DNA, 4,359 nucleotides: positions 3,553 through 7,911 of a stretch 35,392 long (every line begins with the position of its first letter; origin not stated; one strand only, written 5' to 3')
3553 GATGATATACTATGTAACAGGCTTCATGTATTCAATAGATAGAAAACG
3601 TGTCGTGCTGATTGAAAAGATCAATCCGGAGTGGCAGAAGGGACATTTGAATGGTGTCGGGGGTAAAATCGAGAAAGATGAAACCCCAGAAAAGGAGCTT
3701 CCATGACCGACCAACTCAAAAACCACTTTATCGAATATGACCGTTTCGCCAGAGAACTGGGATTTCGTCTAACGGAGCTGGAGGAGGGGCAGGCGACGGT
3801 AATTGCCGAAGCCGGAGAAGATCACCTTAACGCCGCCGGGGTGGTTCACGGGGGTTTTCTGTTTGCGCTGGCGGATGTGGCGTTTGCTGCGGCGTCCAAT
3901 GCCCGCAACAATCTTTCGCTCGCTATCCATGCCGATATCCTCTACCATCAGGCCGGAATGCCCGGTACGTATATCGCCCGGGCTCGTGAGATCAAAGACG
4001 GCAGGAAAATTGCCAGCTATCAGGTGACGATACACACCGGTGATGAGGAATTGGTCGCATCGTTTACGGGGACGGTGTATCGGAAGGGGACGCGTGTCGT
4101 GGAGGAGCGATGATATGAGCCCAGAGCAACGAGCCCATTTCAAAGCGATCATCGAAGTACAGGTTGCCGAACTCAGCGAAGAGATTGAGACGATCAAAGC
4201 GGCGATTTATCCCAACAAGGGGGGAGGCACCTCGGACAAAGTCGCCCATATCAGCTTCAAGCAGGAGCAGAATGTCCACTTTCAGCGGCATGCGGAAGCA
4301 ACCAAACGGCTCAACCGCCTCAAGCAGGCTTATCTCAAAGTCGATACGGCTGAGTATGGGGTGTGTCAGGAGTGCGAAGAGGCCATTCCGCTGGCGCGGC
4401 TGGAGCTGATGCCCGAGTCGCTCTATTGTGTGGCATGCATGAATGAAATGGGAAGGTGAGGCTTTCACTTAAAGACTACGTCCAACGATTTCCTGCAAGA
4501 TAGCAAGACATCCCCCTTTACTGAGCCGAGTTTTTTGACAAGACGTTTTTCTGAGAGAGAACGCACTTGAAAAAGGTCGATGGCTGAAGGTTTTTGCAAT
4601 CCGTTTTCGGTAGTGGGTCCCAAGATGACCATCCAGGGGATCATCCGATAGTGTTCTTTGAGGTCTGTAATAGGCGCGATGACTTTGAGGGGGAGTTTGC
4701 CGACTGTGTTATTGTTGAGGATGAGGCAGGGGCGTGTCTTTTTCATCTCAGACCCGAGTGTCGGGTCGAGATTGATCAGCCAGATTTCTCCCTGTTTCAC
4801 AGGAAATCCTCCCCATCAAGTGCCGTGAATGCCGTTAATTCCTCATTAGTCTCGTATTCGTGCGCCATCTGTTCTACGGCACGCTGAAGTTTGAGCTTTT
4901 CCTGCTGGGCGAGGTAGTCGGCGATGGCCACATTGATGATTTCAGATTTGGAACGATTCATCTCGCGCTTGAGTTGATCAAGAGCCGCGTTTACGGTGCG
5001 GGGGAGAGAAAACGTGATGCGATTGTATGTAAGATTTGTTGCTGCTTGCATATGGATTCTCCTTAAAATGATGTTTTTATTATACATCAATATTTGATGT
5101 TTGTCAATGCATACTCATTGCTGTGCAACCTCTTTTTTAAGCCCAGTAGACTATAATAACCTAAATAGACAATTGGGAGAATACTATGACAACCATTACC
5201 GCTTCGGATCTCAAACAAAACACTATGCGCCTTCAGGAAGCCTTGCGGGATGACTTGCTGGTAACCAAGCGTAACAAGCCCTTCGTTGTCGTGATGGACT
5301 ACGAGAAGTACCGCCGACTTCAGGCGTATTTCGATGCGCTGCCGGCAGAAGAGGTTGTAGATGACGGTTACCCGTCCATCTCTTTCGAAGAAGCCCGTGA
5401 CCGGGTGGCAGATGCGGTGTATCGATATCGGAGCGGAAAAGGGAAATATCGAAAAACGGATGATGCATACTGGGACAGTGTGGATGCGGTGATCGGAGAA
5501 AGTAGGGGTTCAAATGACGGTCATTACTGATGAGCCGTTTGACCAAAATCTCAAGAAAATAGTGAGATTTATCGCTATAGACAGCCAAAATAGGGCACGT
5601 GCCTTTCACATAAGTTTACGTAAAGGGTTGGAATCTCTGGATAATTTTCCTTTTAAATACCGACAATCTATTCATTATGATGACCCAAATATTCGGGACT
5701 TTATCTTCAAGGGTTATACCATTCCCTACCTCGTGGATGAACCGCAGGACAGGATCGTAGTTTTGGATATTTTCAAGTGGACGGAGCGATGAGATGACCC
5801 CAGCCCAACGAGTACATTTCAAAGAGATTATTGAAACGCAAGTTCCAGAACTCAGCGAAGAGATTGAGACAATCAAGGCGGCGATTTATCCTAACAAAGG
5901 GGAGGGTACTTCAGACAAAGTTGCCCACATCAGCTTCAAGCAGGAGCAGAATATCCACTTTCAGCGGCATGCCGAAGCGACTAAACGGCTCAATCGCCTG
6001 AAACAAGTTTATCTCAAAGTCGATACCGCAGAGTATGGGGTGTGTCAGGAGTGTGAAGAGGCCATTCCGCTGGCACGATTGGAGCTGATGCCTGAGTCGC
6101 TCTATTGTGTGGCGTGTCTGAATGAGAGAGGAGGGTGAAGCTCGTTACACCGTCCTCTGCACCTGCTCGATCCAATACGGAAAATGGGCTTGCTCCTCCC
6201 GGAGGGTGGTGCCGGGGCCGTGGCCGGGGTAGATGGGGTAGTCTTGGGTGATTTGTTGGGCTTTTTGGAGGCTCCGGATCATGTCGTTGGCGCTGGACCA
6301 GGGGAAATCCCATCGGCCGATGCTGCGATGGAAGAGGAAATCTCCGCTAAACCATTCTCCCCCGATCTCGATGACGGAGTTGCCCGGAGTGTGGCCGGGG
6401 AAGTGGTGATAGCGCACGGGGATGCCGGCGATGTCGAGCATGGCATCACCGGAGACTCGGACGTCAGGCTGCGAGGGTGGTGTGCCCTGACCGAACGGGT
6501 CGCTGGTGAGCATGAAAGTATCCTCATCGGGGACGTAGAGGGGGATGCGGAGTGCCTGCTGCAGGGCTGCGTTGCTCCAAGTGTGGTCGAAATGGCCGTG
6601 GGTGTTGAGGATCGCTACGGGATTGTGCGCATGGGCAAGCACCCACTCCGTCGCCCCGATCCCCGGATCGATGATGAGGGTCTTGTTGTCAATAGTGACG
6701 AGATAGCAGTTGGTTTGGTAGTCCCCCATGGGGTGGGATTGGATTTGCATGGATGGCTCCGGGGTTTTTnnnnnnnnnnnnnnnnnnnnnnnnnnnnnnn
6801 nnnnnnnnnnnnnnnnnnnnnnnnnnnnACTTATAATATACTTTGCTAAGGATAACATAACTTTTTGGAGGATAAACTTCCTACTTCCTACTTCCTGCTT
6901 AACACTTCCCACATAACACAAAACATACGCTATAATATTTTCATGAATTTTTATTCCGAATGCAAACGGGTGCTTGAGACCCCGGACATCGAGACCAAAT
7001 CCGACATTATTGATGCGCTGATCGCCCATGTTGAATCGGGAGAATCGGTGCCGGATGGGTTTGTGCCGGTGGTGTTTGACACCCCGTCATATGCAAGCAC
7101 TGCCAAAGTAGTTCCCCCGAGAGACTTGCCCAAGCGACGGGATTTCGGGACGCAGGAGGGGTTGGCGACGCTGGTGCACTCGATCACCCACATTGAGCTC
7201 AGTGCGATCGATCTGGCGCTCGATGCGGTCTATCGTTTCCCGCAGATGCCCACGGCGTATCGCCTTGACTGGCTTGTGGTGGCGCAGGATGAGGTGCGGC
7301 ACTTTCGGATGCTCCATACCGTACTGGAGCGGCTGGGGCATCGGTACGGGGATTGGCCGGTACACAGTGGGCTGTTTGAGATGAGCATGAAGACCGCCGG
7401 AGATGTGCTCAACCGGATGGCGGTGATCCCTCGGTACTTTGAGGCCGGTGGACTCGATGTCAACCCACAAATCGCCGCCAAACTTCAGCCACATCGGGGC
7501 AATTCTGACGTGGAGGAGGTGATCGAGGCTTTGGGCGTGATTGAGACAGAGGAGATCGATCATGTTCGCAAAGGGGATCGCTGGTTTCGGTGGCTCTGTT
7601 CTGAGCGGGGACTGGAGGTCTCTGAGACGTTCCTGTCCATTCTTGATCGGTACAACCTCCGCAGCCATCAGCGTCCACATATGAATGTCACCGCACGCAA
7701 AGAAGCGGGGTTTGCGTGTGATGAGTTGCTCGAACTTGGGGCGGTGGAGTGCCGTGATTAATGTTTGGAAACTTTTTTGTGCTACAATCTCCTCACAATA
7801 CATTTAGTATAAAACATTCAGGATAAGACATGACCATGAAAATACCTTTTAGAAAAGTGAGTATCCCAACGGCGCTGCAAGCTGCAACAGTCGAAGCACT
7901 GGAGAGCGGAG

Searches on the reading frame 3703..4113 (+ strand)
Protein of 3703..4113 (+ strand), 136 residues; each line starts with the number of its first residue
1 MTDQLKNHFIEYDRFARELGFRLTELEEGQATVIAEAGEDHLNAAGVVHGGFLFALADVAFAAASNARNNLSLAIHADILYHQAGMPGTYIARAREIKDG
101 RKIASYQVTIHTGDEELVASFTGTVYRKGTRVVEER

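Call 97: search_protein_families(library=pfam, proteins=[window:3703-4113:+], max_evalue=0.001)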
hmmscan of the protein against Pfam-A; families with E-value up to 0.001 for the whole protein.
window:3703-4113:+ (136 aa): 2 families
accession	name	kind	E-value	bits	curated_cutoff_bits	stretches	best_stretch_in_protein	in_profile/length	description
PF03061.28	4HBT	-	9.5e-11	42.3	20.6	1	46-118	2-78/79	Thioesterase superfamily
PF13622.12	4HBT_3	-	6e-08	33.3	24.3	1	43-122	6-79/83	Acyl-CoA thioesterase N-terminal domain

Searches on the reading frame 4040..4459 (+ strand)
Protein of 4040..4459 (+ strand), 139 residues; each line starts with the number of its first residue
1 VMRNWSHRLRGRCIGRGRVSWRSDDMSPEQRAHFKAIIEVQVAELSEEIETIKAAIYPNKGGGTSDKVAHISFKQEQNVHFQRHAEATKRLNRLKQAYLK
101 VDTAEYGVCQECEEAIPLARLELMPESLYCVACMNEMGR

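Call 97: search_protein_families(library=pfam, proteins=[window:4040-4459:+], max_evalue=0.001)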
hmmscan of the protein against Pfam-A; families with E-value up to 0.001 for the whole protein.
window:4040-4459:+ (139 aa): 1 family
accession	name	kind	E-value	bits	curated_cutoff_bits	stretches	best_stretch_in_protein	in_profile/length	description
PF01258.23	zf-dskA_traR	-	1.1e-09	38.5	24.9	1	105-133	2-30/36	Prokaryotic dksA/traR C4-type zinc finger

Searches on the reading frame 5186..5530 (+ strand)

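Call 97: search_protein_families(library=pfam, proteins=[window:5186-5530:+], max_evalue=0.001)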
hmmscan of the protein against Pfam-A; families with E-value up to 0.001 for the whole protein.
window:5186-5530:+ (114 aa): 1 family
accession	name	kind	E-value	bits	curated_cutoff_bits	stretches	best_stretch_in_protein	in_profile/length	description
PF02604.26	PhdYeFM_antitox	-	7.1e-10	39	29.8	1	1-47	1-50/74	Antitoxin Phd_YefM, type II toxin-antitoxin system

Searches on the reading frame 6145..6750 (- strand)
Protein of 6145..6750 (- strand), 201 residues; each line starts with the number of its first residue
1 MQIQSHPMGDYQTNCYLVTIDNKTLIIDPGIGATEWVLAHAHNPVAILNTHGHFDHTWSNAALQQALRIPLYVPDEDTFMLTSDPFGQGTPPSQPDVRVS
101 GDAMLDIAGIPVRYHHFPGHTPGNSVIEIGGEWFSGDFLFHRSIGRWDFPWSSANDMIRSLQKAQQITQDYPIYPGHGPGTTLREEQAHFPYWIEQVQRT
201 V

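Call 15: search_protein_families(library=pfam, proteins=[window:6145-6750:-])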
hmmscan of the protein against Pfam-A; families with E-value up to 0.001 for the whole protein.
window:6145-6750:- (201 aa): 1 family
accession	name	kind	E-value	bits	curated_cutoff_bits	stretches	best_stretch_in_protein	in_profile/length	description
PF00753.33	Lactamase_B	-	2.3e-26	93.4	22.7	1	9-177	2-196/196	Metallo-beta-lactamase superfamily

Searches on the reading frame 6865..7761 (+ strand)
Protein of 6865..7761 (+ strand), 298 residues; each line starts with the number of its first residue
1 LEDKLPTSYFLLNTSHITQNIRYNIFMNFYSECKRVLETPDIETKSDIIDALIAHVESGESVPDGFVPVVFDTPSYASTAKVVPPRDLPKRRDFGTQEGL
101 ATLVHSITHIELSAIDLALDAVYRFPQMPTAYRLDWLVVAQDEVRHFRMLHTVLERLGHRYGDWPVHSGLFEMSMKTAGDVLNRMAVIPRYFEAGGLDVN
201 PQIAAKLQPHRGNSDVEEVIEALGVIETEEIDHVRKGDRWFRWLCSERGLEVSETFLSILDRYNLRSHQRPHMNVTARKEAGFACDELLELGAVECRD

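Call 15: search_protein_families(library=pfam, proteins=[window:6865-7761:+])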
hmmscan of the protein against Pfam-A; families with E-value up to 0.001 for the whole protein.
window:6865-7761:+ (298 aa): 1 family
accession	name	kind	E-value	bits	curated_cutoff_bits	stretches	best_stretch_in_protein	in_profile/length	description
PF04305.20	DUF455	-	1.9e-77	260.6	34.3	1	39-288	2-246/247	Protein of unknown function (DUF455)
